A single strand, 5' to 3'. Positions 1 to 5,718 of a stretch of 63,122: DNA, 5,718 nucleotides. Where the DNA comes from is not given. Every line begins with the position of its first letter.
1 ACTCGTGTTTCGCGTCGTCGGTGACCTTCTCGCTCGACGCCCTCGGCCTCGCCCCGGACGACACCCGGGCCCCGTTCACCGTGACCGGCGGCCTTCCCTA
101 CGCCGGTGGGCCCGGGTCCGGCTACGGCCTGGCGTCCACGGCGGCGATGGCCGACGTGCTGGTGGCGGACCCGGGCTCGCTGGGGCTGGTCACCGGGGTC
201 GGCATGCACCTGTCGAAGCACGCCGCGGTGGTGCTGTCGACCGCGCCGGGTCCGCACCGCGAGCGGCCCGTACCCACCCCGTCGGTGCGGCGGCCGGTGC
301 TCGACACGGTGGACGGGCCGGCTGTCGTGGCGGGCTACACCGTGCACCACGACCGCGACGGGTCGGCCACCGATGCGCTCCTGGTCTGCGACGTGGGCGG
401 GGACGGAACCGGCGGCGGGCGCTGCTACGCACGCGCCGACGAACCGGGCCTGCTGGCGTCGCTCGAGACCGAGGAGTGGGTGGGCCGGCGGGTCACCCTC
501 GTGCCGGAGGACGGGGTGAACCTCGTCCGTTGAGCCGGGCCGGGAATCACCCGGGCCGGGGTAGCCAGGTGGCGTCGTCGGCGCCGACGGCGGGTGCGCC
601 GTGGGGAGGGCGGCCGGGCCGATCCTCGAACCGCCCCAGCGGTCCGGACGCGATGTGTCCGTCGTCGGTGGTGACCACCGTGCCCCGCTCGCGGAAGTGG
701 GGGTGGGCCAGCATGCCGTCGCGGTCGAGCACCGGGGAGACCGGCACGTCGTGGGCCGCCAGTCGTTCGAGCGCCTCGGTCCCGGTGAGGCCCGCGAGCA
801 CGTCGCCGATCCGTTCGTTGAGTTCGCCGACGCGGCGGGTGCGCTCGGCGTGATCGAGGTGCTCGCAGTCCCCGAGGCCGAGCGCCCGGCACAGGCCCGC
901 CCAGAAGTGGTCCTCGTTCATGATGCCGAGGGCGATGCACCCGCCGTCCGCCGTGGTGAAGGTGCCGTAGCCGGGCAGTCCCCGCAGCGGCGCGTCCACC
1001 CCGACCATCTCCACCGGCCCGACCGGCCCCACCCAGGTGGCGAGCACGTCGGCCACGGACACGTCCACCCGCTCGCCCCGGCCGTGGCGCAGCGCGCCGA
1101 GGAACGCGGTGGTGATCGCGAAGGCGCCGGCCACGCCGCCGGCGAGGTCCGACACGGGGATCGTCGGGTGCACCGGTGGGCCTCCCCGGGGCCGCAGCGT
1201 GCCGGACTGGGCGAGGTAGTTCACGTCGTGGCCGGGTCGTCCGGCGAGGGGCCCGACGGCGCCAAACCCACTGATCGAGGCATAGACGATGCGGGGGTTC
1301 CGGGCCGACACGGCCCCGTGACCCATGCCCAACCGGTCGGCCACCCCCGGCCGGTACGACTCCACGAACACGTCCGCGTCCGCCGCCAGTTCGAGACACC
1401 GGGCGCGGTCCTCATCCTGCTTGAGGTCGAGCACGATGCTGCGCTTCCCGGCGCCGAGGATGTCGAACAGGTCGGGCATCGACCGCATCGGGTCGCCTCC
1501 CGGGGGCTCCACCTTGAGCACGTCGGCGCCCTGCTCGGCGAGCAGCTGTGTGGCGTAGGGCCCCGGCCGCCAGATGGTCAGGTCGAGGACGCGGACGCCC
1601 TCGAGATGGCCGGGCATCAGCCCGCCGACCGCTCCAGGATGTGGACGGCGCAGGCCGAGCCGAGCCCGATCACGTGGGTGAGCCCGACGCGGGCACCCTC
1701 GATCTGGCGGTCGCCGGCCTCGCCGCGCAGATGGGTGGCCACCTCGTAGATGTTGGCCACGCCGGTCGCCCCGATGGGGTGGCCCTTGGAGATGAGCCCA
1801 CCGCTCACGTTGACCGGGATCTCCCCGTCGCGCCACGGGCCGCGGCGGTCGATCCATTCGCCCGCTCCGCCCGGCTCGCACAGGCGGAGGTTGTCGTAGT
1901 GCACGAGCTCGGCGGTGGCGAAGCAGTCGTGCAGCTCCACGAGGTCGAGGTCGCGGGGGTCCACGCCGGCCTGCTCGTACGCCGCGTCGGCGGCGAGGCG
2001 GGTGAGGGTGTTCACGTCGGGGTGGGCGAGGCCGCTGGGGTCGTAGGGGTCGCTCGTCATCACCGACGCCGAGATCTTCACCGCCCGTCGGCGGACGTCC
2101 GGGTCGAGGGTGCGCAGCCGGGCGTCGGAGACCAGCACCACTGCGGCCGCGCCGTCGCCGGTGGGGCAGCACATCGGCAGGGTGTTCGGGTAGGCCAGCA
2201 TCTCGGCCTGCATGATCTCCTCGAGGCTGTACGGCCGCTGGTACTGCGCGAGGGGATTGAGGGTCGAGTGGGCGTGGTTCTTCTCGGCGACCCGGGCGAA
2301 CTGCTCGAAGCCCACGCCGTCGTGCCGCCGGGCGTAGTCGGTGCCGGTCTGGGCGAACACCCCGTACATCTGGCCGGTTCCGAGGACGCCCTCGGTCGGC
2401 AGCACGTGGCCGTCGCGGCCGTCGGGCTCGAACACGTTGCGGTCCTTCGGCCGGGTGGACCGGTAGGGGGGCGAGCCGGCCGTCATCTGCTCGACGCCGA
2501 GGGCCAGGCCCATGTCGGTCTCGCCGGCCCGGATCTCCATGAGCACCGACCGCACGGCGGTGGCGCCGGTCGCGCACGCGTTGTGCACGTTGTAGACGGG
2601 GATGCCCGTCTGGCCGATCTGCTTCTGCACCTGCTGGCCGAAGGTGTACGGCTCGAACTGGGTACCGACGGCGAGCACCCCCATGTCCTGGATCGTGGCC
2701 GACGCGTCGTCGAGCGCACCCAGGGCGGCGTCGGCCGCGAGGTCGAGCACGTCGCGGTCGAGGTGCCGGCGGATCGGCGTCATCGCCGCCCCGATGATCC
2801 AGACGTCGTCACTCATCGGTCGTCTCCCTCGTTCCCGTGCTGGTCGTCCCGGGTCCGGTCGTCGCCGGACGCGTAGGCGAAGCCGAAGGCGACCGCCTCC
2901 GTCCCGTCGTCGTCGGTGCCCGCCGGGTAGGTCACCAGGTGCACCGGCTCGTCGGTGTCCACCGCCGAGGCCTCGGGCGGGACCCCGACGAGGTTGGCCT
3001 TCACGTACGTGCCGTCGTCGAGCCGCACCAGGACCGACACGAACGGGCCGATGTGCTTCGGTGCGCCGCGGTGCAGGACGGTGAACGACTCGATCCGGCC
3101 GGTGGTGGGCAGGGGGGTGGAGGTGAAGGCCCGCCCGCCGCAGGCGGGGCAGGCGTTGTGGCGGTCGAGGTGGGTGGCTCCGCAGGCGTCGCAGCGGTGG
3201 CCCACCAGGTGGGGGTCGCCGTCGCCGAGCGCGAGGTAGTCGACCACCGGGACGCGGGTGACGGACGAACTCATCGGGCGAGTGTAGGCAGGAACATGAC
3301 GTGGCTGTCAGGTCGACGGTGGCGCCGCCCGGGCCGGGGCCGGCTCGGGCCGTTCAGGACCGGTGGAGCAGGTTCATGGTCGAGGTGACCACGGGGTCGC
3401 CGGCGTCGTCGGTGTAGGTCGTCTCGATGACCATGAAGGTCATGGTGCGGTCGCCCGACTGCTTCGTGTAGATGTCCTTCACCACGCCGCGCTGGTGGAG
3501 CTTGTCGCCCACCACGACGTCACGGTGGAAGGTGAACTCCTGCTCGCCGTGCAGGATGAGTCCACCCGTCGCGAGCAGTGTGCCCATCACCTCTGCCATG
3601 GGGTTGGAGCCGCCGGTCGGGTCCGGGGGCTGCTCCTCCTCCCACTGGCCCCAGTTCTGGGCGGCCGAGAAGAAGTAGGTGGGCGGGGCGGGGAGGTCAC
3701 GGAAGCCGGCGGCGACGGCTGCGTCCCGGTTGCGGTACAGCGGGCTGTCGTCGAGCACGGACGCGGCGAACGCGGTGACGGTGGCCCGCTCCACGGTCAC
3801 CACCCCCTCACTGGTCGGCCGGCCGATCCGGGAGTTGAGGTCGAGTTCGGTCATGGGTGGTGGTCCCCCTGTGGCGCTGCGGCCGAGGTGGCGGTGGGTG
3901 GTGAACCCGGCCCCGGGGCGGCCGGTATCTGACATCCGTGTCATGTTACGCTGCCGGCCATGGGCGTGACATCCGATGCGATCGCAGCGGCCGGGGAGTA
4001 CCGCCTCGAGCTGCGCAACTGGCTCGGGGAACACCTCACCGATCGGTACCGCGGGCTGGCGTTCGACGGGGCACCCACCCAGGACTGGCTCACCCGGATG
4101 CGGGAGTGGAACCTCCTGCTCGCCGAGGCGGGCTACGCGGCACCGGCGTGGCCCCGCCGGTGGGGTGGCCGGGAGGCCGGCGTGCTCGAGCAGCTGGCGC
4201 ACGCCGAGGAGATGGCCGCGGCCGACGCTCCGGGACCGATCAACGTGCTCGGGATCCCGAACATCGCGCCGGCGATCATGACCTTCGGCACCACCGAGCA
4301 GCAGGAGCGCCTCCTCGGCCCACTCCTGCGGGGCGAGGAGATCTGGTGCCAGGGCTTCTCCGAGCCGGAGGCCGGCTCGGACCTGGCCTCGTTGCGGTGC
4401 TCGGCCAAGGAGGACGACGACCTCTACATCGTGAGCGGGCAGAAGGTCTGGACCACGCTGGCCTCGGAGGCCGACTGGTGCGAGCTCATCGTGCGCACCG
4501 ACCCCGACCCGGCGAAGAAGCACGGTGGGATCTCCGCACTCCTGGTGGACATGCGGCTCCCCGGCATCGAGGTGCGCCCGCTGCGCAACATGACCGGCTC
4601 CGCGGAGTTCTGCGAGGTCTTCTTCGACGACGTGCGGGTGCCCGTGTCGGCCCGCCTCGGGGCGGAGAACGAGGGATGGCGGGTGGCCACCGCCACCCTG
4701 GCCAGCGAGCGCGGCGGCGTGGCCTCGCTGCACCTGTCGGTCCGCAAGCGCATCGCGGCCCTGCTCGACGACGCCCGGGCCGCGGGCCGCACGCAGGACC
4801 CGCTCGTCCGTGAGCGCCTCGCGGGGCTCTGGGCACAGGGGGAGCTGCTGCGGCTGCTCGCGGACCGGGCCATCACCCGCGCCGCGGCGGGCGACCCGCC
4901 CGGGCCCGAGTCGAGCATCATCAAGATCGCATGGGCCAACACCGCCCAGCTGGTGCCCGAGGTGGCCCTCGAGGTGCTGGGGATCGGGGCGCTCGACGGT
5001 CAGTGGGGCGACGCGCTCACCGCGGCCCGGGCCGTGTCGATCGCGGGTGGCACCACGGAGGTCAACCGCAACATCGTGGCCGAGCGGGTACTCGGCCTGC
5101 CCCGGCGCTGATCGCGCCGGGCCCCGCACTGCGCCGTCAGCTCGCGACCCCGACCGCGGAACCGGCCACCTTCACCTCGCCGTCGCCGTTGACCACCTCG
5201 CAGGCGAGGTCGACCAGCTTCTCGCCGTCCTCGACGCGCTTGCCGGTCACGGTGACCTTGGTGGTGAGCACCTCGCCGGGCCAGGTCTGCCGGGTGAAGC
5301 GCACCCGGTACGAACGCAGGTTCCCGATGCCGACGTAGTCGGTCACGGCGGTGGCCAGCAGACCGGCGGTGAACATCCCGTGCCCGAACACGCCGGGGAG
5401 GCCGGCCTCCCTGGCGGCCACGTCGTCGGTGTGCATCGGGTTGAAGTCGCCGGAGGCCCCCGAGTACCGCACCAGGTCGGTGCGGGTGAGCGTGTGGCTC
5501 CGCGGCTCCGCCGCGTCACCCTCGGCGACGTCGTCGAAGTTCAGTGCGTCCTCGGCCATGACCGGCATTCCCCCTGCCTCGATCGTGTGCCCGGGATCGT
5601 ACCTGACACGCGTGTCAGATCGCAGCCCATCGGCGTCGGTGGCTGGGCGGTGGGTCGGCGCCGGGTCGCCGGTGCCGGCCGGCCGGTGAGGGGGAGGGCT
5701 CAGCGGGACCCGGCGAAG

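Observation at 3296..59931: Twelve copies of a 16-bp palindromic operator-like motif (CTRAC-N6-GTCAN) confined to promoter and junction regions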

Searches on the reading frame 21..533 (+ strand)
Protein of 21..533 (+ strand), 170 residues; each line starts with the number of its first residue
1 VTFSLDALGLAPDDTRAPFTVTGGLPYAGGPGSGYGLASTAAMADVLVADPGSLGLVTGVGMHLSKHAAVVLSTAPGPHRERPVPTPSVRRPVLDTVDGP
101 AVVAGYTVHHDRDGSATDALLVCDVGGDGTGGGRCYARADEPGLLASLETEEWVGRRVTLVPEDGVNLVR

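Call 9: search_protein_families(library=pfam, proteins=[window:21-533:+])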
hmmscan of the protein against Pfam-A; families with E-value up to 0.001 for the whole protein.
window:21-533:+ (170 aa): 1 family
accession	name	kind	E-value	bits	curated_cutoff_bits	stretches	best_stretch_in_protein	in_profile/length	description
PF18313.7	TLP1_add_C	-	1.6e-05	25.2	26.1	1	90-160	11-78/83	Thiolase-like protein type 1 additional C-terminal domain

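Call 50: search_protein_families(library=ncbifam, proteins=[window:21-533:+], max_evalue=0.01)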
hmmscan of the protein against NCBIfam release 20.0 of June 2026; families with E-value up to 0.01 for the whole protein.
window:21-533:+ (170 aa): 4 families
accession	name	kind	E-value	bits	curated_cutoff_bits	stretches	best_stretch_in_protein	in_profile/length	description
NF006104.0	PRK08257.1-3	equivalog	3.8e-28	98.6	654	1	4-167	339-507/512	acetyl-CoA acetyltransferase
NF006105.0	PRK08257.1-4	equivalog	1.5e-21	76.7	683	1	6-167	344-505/510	acetyl-CoA acetyltransferase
NF006103.0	PRK08257.1-1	equivalog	3.4e-21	75.7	757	1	7-163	332-489/495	acetyl-CoA acetyltransferase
NF006106.0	PRK08257.1-5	equivalog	4.2e-09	35.6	684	1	8-124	334-454/503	acetyl-CoA acetyltransferase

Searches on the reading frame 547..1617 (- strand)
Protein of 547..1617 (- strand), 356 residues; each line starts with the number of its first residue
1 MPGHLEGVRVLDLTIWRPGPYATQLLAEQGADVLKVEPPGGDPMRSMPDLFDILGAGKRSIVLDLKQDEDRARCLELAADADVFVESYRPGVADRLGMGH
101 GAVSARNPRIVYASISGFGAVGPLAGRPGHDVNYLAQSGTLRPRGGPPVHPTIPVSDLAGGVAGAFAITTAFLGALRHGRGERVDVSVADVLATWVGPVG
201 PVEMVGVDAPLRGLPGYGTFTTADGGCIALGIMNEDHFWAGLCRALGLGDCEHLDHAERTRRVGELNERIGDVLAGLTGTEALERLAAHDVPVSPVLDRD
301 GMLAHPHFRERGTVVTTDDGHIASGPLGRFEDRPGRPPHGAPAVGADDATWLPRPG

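Call 9: search_protein_families(library=pfam, proteins=[window:547-1617:-])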
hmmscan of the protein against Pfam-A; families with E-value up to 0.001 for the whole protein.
window:547-1617:- (356 aa): 1 family
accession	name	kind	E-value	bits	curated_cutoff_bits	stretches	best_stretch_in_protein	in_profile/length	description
PF02515.22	CoA_transf_3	-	5e-89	299.4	23.3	1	5-347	1-365/366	CoA-transferase family III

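Call 23: find_encoding_contigs(protein=window:547-1617:-, flank=10000, max_places=6)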
Protein window:547-1617:- (356 aa): no gene with exactly this product is on record in the collection.

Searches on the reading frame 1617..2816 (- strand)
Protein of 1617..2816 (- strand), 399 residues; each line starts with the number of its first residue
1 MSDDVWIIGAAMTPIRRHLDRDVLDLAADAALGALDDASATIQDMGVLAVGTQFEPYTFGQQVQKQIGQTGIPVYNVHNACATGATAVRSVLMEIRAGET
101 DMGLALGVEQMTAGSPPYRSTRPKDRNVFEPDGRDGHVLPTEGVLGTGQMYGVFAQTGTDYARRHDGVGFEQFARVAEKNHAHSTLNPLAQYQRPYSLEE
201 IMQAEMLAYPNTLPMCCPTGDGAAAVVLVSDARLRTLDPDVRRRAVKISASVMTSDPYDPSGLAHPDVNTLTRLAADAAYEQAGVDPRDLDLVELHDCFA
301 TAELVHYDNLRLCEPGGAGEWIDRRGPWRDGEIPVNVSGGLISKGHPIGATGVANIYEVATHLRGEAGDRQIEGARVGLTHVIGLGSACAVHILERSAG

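Call 9: search_protein_families(library=pfam, proteins=[window:1617-2816:-])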
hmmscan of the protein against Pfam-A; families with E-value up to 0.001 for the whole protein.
window:1617-2816:- (399 aa): 4 families
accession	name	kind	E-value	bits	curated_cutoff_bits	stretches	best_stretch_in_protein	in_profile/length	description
PF22691.2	Thiolase_C_1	-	6.2e-34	117.2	28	1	271-395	19-143/144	Thiolase C-terminal domain-like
PF00108.29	Thiolase_N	-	3.4e-16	59.8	26.4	1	5-191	1-191/260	Thiolase, N-terminal domain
PF02803.24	Thiolase_C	-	1.4e-11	44.6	27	1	274-372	26-106/123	Thiolase, C-terminal domain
PF00109.32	ketoacyl-synt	-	1.6e-05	25.1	20.8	1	73-112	166-205/252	Beta-ketoacyl synthase, N-terminal domain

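Call 39: find_encoding_contigs(protein=window:1617-2816:-, flank=10000, max_places=6)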
Protein window:1617-2816:- (399 aa): 5 contigs read that carry it; 5 places shown.
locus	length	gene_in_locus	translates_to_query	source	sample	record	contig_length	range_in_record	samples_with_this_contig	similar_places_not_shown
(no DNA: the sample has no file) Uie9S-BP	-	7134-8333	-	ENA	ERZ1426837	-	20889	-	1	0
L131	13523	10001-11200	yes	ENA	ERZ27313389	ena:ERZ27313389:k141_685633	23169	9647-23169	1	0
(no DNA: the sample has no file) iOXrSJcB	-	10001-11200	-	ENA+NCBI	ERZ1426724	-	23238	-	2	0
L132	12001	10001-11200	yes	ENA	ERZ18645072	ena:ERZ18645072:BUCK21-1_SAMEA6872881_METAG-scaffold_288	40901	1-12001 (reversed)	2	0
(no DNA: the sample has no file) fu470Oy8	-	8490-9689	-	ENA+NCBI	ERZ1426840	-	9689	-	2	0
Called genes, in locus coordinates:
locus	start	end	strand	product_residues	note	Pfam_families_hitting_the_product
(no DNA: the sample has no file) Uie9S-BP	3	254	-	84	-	?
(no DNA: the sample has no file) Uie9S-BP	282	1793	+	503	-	PF08666:SAF (weak), PF04295:GD_AH_second, PF20629:GD_AH_C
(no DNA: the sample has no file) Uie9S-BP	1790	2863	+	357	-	PF12715:Abhydrolase_7, PF22244:GCE_fung (faint), PF00326:Peptidase_S9 (weak)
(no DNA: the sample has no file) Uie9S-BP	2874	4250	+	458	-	PF02056:Glyco_hydro_4, PF11975:Glyco_hydro_4C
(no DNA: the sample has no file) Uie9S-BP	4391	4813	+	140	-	PF01575:MaoC_dehydratas, PF13452:FAS1_DH_region (weak)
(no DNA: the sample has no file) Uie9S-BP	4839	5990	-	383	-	PF02771:Acyl-CoA_dh_N, PF02770:Acyl-CoA_dh_M, PF00441:Acyl-CoA_dh_1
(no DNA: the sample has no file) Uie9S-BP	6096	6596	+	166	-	PF13452:FAS1_DH_region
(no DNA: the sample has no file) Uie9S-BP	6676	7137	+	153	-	PF12172:zf-ChsH2 (weak), PF01796:OB_ChsH2_C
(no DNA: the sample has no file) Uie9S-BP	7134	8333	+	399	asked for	PF00108:Thiolase_N, PF00109:ketoacyl-synt (faint), PF02803:Thiolase_C, PF22691:Thiolase_C_1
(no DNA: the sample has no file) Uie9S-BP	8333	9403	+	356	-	PF02515:CoA_transf_3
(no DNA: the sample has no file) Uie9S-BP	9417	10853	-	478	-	PF22691:Thiolase_C_1 (faint)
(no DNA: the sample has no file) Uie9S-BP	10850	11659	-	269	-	PF00378:ECH_1, PF16113:ECH_2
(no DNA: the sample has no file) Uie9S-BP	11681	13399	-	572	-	PF00501:AMP-binding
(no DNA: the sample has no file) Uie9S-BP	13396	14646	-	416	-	PF02771:Acyl-CoA_dh_N, PF02770:Acyl-CoA_dh_M, PF00441:Acyl-CoA_dh_1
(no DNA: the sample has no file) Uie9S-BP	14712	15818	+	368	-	PF02771:Acyl-CoA_dh_N, PF02770:Acyl-CoA_dh_M, PF00441:Acyl-CoA_dh_1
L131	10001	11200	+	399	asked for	PF00108:Thiolase_N, PF00109:ketoacyl-synt (faint), PF02803:Thiolase_C, PF22691:Thiolase_C_1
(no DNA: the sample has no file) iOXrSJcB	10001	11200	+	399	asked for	PF00108:Thiolase_N, PF00109:ketoacyl-synt (faint), PF02803:Thiolase_C, PF22691:Thiolase_C_1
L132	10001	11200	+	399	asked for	PF00108:Thiolase_N, PF00109:ketoacyl-synt (faint), PF02803:Thiolase_C, PF22691:Thiolase_C_1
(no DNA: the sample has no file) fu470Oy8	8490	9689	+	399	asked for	PF00108:Thiolase_N, PF00109:ketoacyl-synt (faint), PF02803:Thiolase_C, PF22691:Thiolase_C_1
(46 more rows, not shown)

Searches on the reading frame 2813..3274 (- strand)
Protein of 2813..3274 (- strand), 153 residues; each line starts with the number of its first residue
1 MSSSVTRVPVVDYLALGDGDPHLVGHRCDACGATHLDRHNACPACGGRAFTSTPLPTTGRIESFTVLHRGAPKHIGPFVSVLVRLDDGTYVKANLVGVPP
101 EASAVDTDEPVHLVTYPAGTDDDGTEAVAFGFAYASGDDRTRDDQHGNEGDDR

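Call 9: search_protein_families(library=pfam, proteins=[window:2813-3274:-])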
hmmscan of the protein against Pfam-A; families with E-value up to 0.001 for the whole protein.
window:2813-3274:- (153 aa): 2 families
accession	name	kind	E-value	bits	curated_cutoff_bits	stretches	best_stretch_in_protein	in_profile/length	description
PF01796.24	OB_ChsH2_C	-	3.2e-11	43.4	27.1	1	54-114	3-63/65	ChsH2, C-terminal OB-fold domain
PF12172.15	zf-ChsH2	-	4.5e-07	30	23.2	1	20-50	6-36/37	ChsH2, rubredoxin-like zinc ribbon domain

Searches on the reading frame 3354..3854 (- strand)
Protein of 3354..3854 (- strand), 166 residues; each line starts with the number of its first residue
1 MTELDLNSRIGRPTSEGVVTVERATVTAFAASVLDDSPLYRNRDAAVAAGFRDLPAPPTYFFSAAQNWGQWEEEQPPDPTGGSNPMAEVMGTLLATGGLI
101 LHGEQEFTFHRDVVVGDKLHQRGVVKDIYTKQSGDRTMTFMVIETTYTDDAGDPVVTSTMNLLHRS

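Call 9: search_protein_families(library=pfam, proteins=[window:3354-3854:-])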
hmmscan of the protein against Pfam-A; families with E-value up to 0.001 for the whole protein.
window:3354-3854:- (166 aa): 2 families
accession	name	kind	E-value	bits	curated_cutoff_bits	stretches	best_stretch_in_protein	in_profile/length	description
PF13452.11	FAS1_DH_region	-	9.2e-26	91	22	1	9-157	2-131/132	FAS1-like, dehydratase domain region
PF22622.2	MFE-2_hydrat-2_N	-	0.00023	21.4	27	1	100-165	67-129/130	MFE-2 hydratase 2 N-terminal domain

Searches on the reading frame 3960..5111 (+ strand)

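Call 9: search_protein_families(library=pfam, proteins=[window:3960-5111:+])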
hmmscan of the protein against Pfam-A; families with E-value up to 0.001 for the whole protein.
window:3960-5111:+ (383 aa): 3 families
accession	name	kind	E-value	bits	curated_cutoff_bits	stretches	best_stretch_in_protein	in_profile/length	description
PF00441.29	Acyl-CoA_dh_1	-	2.5e-22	80.1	22.4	1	237-378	1-150/150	Acyl-CoA dehydrogenase, C-terminal domain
PF02770.24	Acyl-CoA_dh_M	-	1.8e-19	70.2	33.3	1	130-225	1-97/97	Acyl-CoA dehydrogenase, middle domain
PF02771.21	Acyl-CoA_dh_N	-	3e-12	47.4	22.9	1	53-126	39-113/113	Acyl-CoA dehydrogenase, N-terminal domain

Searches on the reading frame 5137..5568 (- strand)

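Call 9: search_protein_families(library=pfam, proteins=[window:5137-5568:-])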
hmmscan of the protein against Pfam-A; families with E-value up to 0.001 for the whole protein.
window:5137-5568:- (143 aa): 2 families
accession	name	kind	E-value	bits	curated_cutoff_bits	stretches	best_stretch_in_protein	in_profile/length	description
PF01575.25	MaoC_dehydratas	-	8.1e-22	77.6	27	1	23-121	14-115/123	MaoC like domain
PF13452.11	FAS1_DH_region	-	2.5e-06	28.1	22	1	19-132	6-128/132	FAS1-like, dehydratase domain region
